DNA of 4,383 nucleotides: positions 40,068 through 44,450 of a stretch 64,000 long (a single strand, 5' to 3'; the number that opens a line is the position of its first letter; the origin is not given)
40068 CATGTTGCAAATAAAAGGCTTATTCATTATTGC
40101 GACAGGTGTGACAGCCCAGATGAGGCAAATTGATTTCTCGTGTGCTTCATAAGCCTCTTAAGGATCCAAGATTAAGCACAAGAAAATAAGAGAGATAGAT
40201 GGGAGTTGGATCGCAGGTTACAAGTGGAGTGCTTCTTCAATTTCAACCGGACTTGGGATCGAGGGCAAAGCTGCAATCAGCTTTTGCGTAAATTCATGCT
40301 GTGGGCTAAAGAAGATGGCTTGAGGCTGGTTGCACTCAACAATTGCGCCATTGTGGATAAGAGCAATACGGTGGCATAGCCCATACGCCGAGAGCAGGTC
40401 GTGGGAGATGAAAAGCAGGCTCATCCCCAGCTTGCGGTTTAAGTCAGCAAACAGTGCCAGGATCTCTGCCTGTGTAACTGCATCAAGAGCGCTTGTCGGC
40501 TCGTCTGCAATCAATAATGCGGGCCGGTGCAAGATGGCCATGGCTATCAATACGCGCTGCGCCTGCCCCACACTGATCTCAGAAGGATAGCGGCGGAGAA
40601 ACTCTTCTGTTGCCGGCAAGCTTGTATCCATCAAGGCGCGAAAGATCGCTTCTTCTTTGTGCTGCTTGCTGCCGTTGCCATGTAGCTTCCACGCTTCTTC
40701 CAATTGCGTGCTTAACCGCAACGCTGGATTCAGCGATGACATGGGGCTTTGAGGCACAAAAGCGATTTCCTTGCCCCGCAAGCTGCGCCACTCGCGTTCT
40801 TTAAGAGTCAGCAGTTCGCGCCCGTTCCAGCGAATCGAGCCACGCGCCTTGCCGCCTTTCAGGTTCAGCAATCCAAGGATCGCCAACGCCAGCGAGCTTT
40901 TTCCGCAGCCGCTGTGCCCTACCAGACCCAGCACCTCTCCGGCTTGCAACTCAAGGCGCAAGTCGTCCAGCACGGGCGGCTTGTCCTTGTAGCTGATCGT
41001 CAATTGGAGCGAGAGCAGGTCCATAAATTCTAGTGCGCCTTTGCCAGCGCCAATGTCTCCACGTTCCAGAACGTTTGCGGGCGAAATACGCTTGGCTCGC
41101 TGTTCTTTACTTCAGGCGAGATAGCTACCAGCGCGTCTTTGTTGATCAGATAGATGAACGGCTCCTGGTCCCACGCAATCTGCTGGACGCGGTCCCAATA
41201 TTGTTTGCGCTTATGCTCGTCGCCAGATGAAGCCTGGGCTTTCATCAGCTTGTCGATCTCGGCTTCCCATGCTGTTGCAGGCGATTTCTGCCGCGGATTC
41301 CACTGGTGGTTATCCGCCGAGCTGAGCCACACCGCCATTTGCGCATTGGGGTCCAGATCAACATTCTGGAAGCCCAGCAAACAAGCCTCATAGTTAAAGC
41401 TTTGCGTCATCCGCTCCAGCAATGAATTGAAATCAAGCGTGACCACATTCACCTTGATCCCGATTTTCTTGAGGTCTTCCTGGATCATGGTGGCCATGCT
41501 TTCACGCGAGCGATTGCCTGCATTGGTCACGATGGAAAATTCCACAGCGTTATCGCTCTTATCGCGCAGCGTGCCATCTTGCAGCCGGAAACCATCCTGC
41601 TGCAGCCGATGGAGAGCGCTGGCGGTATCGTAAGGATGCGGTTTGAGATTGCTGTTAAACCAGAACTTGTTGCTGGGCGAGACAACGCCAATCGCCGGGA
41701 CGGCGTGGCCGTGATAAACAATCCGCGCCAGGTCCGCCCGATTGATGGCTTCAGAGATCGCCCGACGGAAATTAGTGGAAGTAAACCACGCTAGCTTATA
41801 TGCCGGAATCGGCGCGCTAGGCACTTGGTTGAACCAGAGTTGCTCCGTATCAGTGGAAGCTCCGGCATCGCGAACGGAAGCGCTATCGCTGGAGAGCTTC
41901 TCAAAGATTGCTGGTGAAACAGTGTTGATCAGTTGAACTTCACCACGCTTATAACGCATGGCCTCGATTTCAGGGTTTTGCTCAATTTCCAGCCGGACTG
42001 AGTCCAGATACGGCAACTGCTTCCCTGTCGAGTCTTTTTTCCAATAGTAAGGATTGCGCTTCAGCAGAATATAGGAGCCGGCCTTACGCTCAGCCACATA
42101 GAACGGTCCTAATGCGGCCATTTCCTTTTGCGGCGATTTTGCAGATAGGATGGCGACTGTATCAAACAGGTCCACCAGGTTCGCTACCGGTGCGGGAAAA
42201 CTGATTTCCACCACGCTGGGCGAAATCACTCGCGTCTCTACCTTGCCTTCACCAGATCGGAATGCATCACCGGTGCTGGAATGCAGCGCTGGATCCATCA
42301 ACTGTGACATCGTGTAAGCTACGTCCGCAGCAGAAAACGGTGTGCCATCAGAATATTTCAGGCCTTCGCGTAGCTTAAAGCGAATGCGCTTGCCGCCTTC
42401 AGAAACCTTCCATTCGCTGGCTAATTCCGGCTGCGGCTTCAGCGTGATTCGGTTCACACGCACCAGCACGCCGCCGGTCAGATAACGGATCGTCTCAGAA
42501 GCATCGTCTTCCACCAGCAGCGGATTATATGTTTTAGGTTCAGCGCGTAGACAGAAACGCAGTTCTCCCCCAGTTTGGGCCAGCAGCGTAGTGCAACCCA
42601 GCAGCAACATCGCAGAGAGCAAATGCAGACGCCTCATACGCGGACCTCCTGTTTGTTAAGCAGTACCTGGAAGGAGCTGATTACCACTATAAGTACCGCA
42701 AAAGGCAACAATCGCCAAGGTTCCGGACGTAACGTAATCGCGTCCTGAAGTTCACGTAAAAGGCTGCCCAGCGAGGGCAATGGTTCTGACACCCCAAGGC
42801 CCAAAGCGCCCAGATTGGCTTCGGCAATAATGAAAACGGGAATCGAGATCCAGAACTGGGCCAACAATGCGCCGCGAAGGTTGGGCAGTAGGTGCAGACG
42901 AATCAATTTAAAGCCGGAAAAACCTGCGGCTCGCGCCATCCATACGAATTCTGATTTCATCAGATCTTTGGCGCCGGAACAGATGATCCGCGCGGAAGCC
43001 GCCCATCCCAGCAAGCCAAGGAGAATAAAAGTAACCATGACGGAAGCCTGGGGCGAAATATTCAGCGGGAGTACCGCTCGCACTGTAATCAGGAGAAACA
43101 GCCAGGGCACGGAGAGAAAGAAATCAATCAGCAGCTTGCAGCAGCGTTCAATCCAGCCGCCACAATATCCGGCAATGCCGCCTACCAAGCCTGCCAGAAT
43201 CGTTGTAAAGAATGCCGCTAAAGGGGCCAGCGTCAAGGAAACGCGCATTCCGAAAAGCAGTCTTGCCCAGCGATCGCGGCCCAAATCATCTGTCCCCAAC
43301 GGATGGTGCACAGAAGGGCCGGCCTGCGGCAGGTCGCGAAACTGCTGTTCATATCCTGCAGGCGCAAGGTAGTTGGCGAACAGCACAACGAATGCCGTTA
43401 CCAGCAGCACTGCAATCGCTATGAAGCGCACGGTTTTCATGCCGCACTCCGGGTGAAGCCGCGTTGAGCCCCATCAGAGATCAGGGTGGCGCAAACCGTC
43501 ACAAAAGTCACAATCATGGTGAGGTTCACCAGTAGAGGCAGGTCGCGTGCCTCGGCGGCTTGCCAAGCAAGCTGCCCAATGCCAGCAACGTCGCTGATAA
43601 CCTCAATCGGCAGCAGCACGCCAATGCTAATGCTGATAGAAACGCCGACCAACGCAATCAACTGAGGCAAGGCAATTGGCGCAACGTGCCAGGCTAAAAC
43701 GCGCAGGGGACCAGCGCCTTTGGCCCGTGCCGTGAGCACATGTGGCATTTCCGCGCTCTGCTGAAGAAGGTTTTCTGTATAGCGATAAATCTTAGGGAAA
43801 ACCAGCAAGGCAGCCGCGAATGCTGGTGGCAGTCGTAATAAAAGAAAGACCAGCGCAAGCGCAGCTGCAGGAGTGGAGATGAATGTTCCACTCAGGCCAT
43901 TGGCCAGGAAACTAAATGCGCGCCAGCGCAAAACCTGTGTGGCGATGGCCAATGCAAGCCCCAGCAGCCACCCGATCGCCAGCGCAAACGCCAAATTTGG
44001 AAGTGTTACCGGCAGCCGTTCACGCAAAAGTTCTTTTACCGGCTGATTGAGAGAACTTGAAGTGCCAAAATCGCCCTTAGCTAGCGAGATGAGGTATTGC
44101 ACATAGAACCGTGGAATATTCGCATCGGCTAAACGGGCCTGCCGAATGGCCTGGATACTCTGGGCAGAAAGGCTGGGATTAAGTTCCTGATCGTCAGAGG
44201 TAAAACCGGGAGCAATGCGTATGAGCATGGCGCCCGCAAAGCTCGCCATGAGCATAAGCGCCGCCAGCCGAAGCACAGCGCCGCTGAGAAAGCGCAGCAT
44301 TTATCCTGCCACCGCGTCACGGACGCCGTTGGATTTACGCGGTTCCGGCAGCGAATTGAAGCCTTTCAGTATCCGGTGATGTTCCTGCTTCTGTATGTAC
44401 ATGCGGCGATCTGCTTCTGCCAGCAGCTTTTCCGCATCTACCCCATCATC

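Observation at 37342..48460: Candidate c-di-GMP / sigma-54 circuit linking a PilZ-tailed enhancer-binding protein to a secreted protease and a peptide importer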

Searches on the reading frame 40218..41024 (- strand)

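Call 3: search_protein_families(library=pfam, proteins=[window:40218-41024:-], max_evalue=0.01)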
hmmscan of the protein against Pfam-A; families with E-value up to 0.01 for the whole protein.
window:40218-41024:- (268 aa): 4 families
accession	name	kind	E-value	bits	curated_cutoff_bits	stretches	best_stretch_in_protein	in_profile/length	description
PF00005.33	ABC_tran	-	1e-27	97.9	25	1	19-178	1-137/137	ABC transporter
PF20703.3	nSTAND1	-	0.00039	20.6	27.1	1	20-85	24-87/379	Novel STAND NTPase 1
PF03193.22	RsgA_GTPase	-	0.001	19.4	30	1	15-61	93-138/174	RsgA GTPase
PF13304.12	AAA_21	-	0.0075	16.8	27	0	156-211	243-301/304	AAA domain, putative AbiEii toxin, Type IV TA system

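Call 50: search_protein_families(library=ncbifam, proteins=[window:40218-41024:-], max_evalue=0.001)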
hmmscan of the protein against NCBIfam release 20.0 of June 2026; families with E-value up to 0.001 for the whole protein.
window:40218-41024:- (268 aa): 184 families (the best 25 are shown)
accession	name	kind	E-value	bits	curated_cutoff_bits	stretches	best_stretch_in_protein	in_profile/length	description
NF011713.0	PRK15134.1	equivalog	2.7e-64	217.7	834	1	14-261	20-267/529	microcin C ABC transporter ATP-binding protein YejF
TIGR02770.1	nickel_nikD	equivalog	4e-63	212.9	318.7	1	20-252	3-228/230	nickel import ATP-binding protein NikD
NF007010.1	PRK09473.1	subfamily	7.2e-63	212.2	575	1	18-256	20-257/318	oligopeptide ABC transporter ATP-binding protein OppD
NF008246.0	PRK11022.1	equivalog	7.5e-60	202.7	541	1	18-256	22-260/326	dipeptide ABC transporter ATP-binding protein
NF047578.1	opine_ATP_CntD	equivalog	4.4e-58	196.6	380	1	15-252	16-252/266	staphylopine uptake ABC transporter ATP-binding protein CntD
NF047576.1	opine_ATP_CntF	equivalog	1e-57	195.4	385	1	16-252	17-252/264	staphylopine uptake ABC transporter ATP-binding protein CntF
NF007613.0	PRK10261.1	equivalog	1.6e-53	182.1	1077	1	18-256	31-275/623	glutathione ABC transporter ATP-binding protein GsiA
NF011659.0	PRK15079.1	equivalog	7.9e-53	179.3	540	1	18-259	39-273/334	murein tripeptide/oligopeptide ABC transporter ATP binding protein OppF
NF008453.0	PRK11308.1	subfamily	1.1e-50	172.8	408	1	18-257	37-269/334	dipeptide ABC transporter ATP-binding protein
TIGR02769.1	nickel_nikE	equivalog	1.3e-48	165.8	332.55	1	12-257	20-258/265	nickel import ATP-binding protein NikE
NF043079.1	MMSYN1_0167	equivalog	2.6e-48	165.1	740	1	76-256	297-477/561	oligopeptide ABC transporter ATP-binding protein OppD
NF007739.0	PRK10419.1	subfamily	7.2e-44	150.3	354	1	15-258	24-260/268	nickel ABC transporter ATP-binding protein NikE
NF011674.0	PRK15093.1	equivalog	2.1e-43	148.7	627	1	8-259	9-268/330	putrescine export ABC transporter ATP-binding protein SapD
NF043071.1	DppF_dipep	equivalog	3.1e-43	148.4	660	1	18-256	38-269/331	dipeptide ABC transporter ATP-binding subunit DppF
NF043078.1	MMSYN1_0168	equivalog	2.1e-38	132.4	800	2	138-261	482-604/649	oligopeptide ABC transporter ATP-binding protein OppF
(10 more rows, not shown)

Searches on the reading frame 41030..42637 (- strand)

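Call 3: search_protein_families(library=pfam, proteins=[window:41030-42637:-], max_evalue=0.01)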
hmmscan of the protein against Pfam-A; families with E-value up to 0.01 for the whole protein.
window:41030-42637:- (535 aa): 1 family
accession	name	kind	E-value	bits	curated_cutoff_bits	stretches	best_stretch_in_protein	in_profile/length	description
PF00496.27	SBP_bac_5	-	2.4e-70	237.9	32.4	1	67-443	1-366/368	Bacterial extracellular solute-binding proteins, family 5 Middle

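Call 50: search_protein_families(library=ncbifam, proteins=[window:41030-42637:-], max_evalue=0.001)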
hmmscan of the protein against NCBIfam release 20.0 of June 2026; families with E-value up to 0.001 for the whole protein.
window:41030-42637:- (535 aa): 10 families
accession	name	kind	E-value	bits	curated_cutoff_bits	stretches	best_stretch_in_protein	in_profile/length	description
TIGR02294.1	nickel_nikA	equivalog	1.4e-43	149.2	393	1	69-512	49-485/501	nickel ABC transporter substrate-binding protein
NF045468.1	Opp5A_nikA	equivalog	2e-34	119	600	1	57-515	47-474/488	nickel ABC transporter substrate-binding protein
NF045467.1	Opp4A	equivalog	3.6e-32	111.3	650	2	169-518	203-546/556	oligopeptide ABC transporter substrate-binding protein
NF047575.1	opine_bind_CntA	exception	1.2e-26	93.3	800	1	69-502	78-507/535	staphylopine-dependent metal ABC transporter substrate-binding lipoprotein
NF043070.1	DppA_dipep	equivalog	1.4e-26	93.1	1005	1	25-512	30-518/535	dipeptide ABC transporter periplasmic-binding protein DppA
TIGR04028.1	SBP_KPN_01854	hypoth_equivalog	4.9e-25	88.1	468.5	1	62-524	38-504/509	TIGR04028 family ABC transporter substrate-binding protein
NF011942.0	PRK15413.1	equivalog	9.4e-23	80.6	594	1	67-507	70-490/512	glutathione ABC transporter substrate-binding protein GsiB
NF011689.0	PRK15109.1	equivalog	1.5e-17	63.5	560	1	175-512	214-522/547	ABC transporter substrate-binding protein SapA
NF007287.0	PRK09755.1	equivalog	4.3e-09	35.7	1098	1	26-120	35-128/535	ABC transporter substrate-binding protein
NF011684.0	PRK15104.1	equivalog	1.7e-08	33.6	947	1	35-120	50-133/543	oligopeptide ABC transporter substrate-binding protein OppA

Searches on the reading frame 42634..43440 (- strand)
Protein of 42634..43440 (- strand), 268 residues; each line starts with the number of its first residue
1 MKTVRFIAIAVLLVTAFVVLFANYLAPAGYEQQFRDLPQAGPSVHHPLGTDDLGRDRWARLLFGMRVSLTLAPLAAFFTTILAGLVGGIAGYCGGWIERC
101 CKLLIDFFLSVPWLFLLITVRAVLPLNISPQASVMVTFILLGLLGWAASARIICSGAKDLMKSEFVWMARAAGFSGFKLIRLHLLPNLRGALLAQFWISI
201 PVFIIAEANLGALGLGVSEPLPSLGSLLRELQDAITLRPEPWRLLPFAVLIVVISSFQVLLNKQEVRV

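Call 3: search_protein_families(library=pfam, proteins=[window:42634-43440:-], max_evalue=0.01)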
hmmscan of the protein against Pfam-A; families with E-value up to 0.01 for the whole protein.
window:42634-43440:- (268 aa): 1 family
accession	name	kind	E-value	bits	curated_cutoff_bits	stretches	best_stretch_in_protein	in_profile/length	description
PF00528.27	BPD_transp_1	-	1.5e-16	61.1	26.4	1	85-256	3-166/184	Binding-protein-dependent transport system inner membrane component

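Call 50: search_protein_families(library=ncbifam, proteins=[window:42634-43440:-], max_evalue=0.001)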
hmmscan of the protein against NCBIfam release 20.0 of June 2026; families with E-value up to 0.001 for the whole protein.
window:42634-43440:- (268 aa): 15 families
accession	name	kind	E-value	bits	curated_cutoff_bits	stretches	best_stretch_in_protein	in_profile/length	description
NF045476.1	Opp4C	equivalog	2.2e-51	174.8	350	1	6-253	17-259/278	oligopeptide ABC transporter permease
TIGR02790.1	nickel_nikC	equivalog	9.3e-40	136.8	358.45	1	7-260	3-249/258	nickel ABC transporter permease subunit NikC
NF045473.1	Opp1C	equivalog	1.7e-38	132.6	350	1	5-260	7-255/267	nickel/cobalt ABC transporter permease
NF045474.1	Opp2C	equivalog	5.2e-37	127.7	300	1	41-258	15-225/236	nickel transporter permease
NF045475.1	Opp3C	equivalog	1.4e-36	126.2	450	1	45-260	107-315/328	oligopeptide ABC transporter permease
NF011935.0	PRK15406.1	equivalog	1.7e-31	110.1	433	1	8-257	42-286/302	oligopeptide ABC transporter permease OppC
NF011662.0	PRK15082.1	equivalog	2.3e-30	106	484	1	4-259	38-287/303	glutathione ABC transporter permease GsiD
NF008160.0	PRK10913.1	equivalog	9.6e-28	97.5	483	1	7-256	34-280/300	dipeptide ABC transporter permease DppC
NF047573.1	opine_perm_CntC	exception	3e-27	95.7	440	1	6-260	12-259/271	staphylopine uptake ABC transporter permease subunit CntC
NF007738.0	PRK10417.1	equivalog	5.3e-27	95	335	1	7-260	13-259/277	nickel ABC transporter permease subunit NikC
NF011691.0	PRK15111.1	equivalog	4.6e-23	82.2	379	1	7-254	31-277/296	putrescine export ABC transporter permease SapC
NF043080.1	MMSYN1_0166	equivalog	1.6e-22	79.9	370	1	6-255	45-287/307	oligopeptide ABC transporter permease OppC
NF007376.0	PRK09881.1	equivalog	4.8e-20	71.7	434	1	8-233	36-255/298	D,D-dipeptide ABC transporter permease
NF011596.0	PRK15021.1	subfamily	1.2e-17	64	439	1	40-246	115-312/341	microcin C ABC transporter permease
NF045470.1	Opp2B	equivalog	0.00015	21.1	350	1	58-188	84-223/300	nickel ABC transporter permease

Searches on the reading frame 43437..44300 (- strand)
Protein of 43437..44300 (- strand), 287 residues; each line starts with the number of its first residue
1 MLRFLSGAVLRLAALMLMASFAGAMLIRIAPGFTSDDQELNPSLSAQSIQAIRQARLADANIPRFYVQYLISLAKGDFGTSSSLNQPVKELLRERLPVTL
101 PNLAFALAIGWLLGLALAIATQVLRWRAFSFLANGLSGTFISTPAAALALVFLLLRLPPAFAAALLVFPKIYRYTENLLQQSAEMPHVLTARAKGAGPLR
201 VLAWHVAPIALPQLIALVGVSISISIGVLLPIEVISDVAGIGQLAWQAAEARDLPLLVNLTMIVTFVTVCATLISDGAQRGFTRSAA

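Call 3: search_protein_families(library=pfam, proteins=[window:43437-44300:-], max_evalue=0.01)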
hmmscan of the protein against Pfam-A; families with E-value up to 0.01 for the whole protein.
window:43437-44300:- (287 aa): 1 family
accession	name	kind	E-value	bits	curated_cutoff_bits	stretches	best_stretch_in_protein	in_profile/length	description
PF00528.27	BPD_transp_1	-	2.6e-12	47.3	26.4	1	113-284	4-180/184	Binding-protein-dependent transport system inner membrane component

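Call 50: search_protein_families(library=ncbifam, proteins=[window:43437-44300:-], max_evalue=0.001)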
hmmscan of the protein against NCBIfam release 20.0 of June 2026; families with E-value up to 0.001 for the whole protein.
window:43437-44300:- (287 aa): 13 families
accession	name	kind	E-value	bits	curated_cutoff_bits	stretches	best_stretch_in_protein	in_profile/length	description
NF045470.1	Opp2B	equivalog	9.3e-26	90.7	350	2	159-276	172-289/300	nickel ABC transporter permease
NF045472.1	Opp4B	equivalog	2.6e-25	89.4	450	2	158-276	190-308/319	oligopeptide ABC transporter permease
NF045471.1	Opp3B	equivalog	1.7e-19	70.4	480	1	11-276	12-292/308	oligopeptide ABC transporter permease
TIGR02789.1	nickel_nikB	equivalog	1.8e-18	67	447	1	1-276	1-296/314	nickel ABC transporter permease subunit NikB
NF045469.1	Opp1B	equivalog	2.2e-16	60.3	380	2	168-276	189-296/307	nickel/cobalt ABC transporter permease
NF011661.0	PRK15081.1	equivalog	6.7e-16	58.6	463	2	1-153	1-152/306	glutathione ABC transporter permease GsiC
NF007008.0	PRK09471.1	equivalog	8.6e-16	58.3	388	2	1-152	1-150/306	oligopeptide ABC transporter permease OppB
NF007677.0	PRK10352.1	equivalog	4e-14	52.4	433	2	164-276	184-296/314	nickel ABC transporter permease subunit NikB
NF011712.0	PRK15133.1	subfamily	6.4e-12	45.1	445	1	160-276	232-349/364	microcin C ABC transporter permease YejB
NF011690.0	PRK15110.1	equivalog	1.1e-11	44.7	432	1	54-155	32-133/321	putrescine export ABC transporter permease SapB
NF008161.0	PRK10914.1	equivalog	9e-09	34.9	590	1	171-276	220-325/339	dipeptide ABC transporter permease DppB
NF043081.1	MMSYN1_0165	equivalog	1.2e-06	27.8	350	0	158-276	255-374/388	oligopeptide ABC transporter permease OppB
NF040733.1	ABC_perm_U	equivalog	0.00012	21.7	295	1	103-268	69-231/251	ABC transporter permease subunit SaoP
